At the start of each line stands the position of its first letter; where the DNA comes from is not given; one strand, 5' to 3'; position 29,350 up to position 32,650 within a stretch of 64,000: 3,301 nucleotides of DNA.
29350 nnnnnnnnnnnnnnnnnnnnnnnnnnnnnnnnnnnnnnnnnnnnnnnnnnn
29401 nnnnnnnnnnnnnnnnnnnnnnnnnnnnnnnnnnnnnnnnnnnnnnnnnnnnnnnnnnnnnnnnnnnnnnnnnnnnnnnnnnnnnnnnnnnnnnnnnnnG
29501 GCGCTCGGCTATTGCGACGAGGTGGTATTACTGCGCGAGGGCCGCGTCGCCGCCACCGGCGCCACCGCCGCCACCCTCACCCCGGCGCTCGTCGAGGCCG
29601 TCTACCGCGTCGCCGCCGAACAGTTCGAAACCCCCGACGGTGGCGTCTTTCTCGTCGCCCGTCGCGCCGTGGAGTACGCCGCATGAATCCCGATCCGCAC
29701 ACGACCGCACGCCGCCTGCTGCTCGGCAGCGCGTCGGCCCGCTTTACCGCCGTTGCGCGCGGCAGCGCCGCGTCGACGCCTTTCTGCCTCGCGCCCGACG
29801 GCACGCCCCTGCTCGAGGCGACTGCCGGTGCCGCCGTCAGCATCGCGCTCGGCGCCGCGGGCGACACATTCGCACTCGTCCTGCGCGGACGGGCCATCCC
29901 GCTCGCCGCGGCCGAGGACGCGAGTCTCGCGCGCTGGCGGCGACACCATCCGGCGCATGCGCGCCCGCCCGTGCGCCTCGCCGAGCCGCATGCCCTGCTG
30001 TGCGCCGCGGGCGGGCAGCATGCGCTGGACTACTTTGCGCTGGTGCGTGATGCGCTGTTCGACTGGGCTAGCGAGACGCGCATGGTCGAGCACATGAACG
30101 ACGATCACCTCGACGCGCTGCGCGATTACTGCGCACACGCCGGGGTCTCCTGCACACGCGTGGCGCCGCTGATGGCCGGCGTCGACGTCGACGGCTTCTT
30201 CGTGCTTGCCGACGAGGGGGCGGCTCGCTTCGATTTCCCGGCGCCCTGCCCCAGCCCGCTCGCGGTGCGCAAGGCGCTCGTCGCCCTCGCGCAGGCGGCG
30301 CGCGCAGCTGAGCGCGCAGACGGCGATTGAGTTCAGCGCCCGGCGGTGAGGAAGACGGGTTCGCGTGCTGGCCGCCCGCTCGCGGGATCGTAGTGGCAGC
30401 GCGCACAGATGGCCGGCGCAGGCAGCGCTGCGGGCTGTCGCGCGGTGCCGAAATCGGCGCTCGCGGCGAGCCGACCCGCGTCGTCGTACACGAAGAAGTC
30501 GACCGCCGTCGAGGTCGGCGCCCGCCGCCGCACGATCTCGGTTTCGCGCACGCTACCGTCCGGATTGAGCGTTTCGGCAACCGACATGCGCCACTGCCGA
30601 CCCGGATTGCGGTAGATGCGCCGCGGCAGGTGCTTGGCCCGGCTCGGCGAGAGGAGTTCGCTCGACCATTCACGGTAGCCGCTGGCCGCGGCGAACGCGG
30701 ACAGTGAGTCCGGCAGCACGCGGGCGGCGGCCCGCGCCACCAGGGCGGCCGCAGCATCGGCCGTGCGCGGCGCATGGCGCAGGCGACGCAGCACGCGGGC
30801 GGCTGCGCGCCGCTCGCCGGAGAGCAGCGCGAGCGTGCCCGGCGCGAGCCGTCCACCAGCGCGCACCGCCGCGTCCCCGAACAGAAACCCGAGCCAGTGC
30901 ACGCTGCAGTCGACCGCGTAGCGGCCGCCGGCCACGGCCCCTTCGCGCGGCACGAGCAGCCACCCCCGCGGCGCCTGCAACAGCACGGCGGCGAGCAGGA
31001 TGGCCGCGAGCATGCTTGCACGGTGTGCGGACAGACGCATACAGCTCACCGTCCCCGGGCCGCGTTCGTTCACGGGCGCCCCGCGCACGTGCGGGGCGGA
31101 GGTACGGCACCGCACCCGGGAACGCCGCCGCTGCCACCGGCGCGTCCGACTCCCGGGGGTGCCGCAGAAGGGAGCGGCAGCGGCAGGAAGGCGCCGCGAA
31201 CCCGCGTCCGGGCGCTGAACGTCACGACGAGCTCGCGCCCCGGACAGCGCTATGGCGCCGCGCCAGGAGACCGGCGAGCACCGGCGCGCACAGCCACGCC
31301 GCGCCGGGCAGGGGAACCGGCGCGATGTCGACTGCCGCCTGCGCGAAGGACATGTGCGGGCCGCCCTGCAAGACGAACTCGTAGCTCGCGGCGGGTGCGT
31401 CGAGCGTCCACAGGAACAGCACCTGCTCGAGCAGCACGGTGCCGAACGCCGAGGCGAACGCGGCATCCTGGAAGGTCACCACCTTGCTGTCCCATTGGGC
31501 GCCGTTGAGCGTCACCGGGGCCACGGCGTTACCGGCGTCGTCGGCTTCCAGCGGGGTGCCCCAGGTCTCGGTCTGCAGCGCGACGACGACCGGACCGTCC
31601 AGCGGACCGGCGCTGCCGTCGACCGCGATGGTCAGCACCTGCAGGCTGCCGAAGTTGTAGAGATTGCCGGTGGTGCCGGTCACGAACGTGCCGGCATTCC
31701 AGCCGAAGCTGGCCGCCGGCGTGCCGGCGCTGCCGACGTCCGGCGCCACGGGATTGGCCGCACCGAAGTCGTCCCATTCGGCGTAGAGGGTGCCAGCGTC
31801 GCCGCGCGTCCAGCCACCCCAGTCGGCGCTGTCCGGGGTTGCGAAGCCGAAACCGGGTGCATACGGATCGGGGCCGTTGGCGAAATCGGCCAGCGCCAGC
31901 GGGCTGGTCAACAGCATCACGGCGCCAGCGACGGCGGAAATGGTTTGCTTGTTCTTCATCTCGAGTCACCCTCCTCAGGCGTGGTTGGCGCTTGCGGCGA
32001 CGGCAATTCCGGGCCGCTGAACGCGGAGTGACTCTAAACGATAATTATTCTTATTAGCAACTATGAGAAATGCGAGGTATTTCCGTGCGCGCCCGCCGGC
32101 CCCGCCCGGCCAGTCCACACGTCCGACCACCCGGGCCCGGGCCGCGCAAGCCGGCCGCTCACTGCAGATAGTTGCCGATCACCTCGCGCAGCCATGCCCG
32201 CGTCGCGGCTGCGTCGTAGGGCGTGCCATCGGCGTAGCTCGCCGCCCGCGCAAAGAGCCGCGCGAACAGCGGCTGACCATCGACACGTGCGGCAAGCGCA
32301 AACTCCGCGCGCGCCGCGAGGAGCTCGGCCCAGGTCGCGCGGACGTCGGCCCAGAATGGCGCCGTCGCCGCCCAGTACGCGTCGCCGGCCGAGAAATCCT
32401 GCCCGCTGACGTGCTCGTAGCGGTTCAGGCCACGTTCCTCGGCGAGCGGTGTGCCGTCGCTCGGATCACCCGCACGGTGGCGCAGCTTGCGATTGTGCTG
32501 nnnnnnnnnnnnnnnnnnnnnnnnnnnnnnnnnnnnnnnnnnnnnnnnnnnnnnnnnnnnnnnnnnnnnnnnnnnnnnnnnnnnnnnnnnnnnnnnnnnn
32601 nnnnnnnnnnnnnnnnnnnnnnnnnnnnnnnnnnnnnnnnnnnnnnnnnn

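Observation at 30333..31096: Uncharacterised secreted CxxCH protein next to the heme operon, preceded by a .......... palindrome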

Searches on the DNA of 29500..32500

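Call 75: search_rna_families(source=window, start=29500, end=32500, threshold=evalue, max_evalue=1)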
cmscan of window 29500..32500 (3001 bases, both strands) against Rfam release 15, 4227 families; matches with E-value up to 1: 0.
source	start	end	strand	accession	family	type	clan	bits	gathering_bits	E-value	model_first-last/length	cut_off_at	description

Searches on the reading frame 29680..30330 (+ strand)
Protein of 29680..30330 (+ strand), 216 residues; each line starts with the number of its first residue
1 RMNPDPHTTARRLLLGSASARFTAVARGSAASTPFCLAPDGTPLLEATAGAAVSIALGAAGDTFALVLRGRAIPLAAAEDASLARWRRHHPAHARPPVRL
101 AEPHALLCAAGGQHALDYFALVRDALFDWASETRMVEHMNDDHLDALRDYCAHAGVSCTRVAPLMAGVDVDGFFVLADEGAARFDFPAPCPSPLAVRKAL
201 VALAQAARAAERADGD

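Call 4: search_protein_families(library=pfam, proteins=[window:29680-30330:+], max_evalue=0.01)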
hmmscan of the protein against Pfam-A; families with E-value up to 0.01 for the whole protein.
window:29680-30330:+ (216 aa): 1 family
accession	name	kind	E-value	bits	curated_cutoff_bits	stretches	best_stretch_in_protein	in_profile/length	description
PF10615.14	DUF2470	-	1.4e-13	51.6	22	1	132-203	1-77/77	Domain of unknown function (DUF2470)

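Call 6: search_protein_families(library=ncbifam, proteins=[window:29680-30330:+], max_evalue=0.1)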
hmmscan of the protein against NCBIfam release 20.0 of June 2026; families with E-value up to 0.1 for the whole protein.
window:29680-30330:+ (216 aa): 1 family
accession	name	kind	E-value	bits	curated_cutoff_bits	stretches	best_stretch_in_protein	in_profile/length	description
TIGR04109.1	heme_ox_HugZ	equivalog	9.8e-06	25.2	240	1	134-213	1-81/243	HugZ family heme oxygenase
